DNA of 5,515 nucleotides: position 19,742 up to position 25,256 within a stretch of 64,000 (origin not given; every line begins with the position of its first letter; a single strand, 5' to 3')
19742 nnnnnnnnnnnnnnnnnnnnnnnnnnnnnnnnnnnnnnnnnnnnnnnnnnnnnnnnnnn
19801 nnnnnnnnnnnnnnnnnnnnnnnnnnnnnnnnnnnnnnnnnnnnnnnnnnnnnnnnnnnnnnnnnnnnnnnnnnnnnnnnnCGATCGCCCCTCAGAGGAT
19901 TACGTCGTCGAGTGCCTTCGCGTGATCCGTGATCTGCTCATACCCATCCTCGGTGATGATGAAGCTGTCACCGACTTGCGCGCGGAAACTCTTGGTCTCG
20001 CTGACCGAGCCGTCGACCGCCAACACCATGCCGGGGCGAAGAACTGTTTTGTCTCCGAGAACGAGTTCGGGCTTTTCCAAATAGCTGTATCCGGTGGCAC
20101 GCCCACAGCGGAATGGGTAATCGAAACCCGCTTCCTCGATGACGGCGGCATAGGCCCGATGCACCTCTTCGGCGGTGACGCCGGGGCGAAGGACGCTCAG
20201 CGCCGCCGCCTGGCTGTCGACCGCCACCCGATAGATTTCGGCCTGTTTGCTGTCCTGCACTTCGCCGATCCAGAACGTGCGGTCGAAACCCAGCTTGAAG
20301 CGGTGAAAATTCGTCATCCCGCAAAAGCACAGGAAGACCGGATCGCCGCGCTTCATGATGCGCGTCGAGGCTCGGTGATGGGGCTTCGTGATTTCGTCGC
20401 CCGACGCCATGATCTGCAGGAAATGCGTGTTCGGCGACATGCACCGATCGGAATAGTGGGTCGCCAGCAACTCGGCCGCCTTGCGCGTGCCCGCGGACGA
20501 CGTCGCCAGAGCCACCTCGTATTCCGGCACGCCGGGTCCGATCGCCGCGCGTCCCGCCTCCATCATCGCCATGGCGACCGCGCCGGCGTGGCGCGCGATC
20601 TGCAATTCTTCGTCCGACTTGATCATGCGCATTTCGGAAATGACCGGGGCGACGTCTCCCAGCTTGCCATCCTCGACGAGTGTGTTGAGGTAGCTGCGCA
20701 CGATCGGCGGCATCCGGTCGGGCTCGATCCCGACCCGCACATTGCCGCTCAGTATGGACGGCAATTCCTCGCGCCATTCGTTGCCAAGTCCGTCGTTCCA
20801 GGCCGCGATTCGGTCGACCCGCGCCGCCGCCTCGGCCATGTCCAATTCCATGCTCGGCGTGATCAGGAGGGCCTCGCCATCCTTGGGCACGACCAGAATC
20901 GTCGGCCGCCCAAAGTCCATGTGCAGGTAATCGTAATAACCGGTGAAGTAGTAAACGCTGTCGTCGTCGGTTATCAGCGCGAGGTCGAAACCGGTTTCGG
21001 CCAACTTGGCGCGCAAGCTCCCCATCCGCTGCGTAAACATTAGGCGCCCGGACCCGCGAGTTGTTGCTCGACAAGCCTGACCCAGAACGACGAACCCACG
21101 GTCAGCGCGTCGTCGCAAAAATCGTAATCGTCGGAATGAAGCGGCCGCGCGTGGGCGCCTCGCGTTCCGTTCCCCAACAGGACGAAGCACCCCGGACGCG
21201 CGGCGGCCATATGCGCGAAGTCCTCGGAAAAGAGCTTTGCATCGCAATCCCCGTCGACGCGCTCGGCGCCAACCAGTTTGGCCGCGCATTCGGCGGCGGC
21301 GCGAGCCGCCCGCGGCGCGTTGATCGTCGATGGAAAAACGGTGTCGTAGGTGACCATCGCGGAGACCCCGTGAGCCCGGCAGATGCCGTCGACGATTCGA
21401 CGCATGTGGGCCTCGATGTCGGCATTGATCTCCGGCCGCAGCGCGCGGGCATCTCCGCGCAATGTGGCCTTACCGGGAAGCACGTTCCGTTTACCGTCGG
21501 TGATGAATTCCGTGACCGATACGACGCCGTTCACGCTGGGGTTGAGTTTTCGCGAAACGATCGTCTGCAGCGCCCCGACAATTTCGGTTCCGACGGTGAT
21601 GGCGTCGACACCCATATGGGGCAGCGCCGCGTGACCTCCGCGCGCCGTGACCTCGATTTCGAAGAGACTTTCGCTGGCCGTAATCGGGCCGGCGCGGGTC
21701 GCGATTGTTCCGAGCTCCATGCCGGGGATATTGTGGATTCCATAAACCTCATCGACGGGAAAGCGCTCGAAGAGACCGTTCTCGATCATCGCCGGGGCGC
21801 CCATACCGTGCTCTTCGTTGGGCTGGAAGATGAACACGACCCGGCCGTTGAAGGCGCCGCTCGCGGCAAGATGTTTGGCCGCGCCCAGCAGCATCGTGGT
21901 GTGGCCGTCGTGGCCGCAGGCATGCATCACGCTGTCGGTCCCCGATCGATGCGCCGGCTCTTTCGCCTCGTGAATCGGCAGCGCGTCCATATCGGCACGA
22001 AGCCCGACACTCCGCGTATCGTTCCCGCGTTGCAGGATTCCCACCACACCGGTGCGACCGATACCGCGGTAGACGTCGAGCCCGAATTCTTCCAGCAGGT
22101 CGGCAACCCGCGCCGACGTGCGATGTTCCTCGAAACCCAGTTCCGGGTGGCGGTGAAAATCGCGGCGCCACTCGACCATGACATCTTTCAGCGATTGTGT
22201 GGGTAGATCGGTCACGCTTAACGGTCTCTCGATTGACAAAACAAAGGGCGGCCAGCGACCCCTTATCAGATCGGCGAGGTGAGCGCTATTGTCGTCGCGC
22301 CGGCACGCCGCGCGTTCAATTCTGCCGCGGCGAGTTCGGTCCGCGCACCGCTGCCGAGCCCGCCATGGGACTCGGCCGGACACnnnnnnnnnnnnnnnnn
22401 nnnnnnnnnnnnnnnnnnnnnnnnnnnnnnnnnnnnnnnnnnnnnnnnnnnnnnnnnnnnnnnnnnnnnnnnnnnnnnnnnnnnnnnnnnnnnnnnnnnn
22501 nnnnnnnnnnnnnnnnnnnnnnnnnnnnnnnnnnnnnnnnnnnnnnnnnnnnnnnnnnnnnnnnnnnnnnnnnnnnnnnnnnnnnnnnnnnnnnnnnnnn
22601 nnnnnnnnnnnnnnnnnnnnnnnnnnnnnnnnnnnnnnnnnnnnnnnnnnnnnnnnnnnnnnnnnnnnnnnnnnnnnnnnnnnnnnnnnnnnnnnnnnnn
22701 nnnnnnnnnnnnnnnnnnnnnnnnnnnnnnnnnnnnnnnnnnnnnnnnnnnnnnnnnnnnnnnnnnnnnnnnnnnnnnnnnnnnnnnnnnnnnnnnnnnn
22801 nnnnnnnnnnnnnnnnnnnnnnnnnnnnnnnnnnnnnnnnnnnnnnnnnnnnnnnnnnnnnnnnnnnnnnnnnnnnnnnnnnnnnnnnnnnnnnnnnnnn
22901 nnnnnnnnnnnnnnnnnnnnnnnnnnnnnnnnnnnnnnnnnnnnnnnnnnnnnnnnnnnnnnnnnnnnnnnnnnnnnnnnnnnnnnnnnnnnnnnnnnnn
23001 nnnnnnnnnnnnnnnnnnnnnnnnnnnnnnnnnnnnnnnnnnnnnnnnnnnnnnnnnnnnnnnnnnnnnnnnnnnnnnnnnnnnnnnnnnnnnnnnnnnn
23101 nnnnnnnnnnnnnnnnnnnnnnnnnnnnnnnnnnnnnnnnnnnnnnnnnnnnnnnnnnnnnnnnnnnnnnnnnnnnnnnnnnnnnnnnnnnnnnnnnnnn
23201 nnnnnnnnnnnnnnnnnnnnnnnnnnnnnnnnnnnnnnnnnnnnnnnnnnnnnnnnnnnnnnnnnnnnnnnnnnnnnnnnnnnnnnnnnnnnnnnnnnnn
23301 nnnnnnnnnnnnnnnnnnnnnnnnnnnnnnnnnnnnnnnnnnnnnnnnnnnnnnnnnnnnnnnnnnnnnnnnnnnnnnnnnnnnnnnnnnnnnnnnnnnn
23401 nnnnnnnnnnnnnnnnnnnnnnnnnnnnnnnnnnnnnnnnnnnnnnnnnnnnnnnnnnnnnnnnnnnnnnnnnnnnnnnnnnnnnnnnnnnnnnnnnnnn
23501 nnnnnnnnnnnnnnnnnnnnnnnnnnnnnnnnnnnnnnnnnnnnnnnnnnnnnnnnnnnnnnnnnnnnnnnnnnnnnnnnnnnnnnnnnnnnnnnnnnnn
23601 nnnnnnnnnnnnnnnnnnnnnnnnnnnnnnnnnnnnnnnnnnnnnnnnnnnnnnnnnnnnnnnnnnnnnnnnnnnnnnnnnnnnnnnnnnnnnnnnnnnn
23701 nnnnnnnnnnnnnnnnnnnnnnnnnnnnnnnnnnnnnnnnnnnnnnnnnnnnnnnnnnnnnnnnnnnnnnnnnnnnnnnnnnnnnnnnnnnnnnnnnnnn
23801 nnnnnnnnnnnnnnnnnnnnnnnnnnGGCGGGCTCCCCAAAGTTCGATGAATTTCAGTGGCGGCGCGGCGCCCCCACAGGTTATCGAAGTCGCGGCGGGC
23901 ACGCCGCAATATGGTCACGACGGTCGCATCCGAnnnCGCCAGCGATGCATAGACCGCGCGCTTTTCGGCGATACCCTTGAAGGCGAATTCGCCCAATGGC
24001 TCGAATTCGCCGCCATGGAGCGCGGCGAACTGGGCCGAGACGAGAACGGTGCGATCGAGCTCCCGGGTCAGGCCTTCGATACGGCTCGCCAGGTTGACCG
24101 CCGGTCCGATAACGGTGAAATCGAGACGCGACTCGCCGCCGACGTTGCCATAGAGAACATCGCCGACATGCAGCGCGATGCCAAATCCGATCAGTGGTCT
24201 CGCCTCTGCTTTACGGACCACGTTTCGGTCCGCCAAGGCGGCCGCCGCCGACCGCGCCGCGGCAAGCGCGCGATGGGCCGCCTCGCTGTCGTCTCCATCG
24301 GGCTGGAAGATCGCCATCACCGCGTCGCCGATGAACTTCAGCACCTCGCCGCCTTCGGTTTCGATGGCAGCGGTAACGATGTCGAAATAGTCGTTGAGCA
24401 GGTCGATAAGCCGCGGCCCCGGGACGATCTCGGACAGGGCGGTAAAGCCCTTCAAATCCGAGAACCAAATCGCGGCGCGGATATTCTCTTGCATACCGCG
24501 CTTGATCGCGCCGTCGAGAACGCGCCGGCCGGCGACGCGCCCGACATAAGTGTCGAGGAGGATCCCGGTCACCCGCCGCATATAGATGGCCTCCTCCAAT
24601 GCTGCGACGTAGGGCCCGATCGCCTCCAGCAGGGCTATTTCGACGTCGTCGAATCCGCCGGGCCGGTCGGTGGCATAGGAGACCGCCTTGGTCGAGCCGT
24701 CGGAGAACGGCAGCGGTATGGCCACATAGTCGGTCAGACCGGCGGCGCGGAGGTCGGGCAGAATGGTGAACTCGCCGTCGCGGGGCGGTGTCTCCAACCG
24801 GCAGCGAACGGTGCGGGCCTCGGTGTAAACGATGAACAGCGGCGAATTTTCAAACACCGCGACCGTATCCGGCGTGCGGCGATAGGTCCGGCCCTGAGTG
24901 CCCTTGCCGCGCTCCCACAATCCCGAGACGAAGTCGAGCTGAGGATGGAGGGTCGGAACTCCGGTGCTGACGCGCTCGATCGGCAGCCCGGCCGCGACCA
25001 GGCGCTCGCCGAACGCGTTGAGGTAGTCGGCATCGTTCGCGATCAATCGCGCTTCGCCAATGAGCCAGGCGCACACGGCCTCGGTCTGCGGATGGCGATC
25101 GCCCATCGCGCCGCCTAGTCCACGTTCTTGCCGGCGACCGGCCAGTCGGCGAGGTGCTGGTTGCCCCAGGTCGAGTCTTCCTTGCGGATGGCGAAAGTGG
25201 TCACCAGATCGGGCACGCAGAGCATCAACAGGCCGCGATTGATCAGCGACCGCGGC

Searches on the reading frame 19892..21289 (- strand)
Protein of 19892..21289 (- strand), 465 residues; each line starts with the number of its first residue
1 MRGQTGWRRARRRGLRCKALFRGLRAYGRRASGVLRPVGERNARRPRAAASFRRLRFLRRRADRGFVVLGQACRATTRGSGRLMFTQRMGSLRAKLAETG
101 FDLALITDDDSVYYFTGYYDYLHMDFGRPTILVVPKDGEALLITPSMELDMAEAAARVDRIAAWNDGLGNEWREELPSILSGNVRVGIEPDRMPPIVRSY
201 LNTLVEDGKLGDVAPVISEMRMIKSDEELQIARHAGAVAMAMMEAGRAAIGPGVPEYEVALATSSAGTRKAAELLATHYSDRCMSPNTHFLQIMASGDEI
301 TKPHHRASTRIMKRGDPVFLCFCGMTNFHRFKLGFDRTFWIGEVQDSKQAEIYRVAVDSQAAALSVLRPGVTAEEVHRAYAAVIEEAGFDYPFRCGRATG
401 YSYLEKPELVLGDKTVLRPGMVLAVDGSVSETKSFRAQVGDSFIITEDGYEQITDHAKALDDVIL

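Call 61: search_protein_families(library=pfam, proteins=[window:19892-21289:-], max_evalue=0.001)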
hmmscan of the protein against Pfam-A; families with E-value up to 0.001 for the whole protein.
window:19892-21289:- (465 aa): 2 families
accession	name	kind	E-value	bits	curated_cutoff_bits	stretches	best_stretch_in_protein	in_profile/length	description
PF00557.29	Peptidase_M24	-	1e-28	101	23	1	232-447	3-208/208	Metallopeptidase family M24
PF01321.24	Creatinase_N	-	2.7e-22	80.1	22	1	88-223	1-128/128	Creatinase/Prolidase N-terminal domain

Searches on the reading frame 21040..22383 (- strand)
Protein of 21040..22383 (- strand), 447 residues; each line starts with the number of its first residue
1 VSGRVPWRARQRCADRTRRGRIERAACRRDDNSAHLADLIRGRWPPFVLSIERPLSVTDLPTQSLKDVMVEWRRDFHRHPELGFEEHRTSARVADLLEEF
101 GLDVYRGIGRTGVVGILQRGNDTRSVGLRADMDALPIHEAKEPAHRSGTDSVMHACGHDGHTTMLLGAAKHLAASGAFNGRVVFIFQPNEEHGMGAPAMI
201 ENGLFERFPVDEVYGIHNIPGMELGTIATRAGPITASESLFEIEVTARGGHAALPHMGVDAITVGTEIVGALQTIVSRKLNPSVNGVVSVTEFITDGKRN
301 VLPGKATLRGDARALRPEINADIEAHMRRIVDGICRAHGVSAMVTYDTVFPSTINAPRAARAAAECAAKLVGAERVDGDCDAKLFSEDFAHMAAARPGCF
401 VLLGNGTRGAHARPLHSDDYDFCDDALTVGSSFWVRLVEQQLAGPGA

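Call 61: search_protein_families(library=pfam, proteins=[window:21040-22383:-], max_evalue=0.001)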
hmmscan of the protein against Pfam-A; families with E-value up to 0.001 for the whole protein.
window:21040-22383:- (447 aa): 2 families
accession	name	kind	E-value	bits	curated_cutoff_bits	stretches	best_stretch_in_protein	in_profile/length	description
PF01546.33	Peptidase_M20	-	1.4e-38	133.3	24.6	1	128-440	2-206/206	Peptidase family M20/M25/M40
PF07687.19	M20_dimer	-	3e-08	34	21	1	241-332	9-100/107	Peptidase dimerisation domain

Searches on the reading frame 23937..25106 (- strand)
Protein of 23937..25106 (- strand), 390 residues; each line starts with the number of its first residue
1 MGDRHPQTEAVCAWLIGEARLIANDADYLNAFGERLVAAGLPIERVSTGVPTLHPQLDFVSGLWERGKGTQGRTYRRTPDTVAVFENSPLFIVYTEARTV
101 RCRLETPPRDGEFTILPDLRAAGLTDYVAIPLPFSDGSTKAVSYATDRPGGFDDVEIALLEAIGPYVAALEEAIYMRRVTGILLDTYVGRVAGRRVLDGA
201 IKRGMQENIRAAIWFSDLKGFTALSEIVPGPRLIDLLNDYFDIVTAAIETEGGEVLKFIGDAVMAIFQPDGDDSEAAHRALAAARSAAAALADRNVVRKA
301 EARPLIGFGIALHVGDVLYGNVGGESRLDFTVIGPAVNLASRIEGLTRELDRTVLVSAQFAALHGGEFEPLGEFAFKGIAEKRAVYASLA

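Call 68: search_solved_structures(query=window:23937-25106:-, max_evalue=0.001)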
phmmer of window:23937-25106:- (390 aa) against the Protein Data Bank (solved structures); distinct sequences matched with E-value up to 0.001: 36.
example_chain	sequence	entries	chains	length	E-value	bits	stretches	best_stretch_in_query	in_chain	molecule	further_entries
5x4t_A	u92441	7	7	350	6e-26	94.8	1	209-386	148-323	Photoactivated adenylyl cyclase | Family 3 adenylate cyclase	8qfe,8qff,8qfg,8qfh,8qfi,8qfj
9f1z_A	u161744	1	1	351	6e-26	94.8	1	209-386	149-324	Family 3 adenylate cyclase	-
5x4u_A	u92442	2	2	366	6.6e-26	94.7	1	209-386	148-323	Photoactivated adenylyl cyclase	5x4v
4yus_A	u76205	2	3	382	7e-26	94.6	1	209-386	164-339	Family 3 adenylate cyclase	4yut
9f1w_A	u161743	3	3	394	7.6e-26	94.5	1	209-386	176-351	Family 3 adenylate cyclase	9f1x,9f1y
5mbg_A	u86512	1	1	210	4.5e-23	85.4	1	209-381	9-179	Beta subunit of photoactivated adenylyl cyclase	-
5mbj_A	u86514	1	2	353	1.6e-22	83.5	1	209-360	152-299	Beta subunit of photoactivated adenylyl cyclase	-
5m27_A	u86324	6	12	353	1.6e-22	83.5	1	209-360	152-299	Beta subunit of photoactivated adenylyl cyclase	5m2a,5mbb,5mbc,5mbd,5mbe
5mbk_A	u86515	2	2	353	1.7e-22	83.5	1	209-360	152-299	Beta subunit of photoactivated adenylyl cyclase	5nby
5mbh_A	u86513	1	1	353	2.2e-21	79.8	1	209-360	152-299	Beta subunit of photoactivated adenylyl cyclase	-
1wc0_A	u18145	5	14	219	3.2e-21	79.2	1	211-365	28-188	ADENYLATE CYCLASE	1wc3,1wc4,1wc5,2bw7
1wc1_A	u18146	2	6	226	6e-21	78.4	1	212-365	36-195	ADENYLATE CYCLASE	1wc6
3r5g_A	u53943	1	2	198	1.9e-19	73.4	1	210-363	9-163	CyaB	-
2w01_A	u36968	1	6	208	2.6e-17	66.4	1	212-348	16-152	ADENYLATE CYCLASE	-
6fht_A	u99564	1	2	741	5.7e-17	65.2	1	211-348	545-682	Bacteriophytochrome,Adenylate cyclase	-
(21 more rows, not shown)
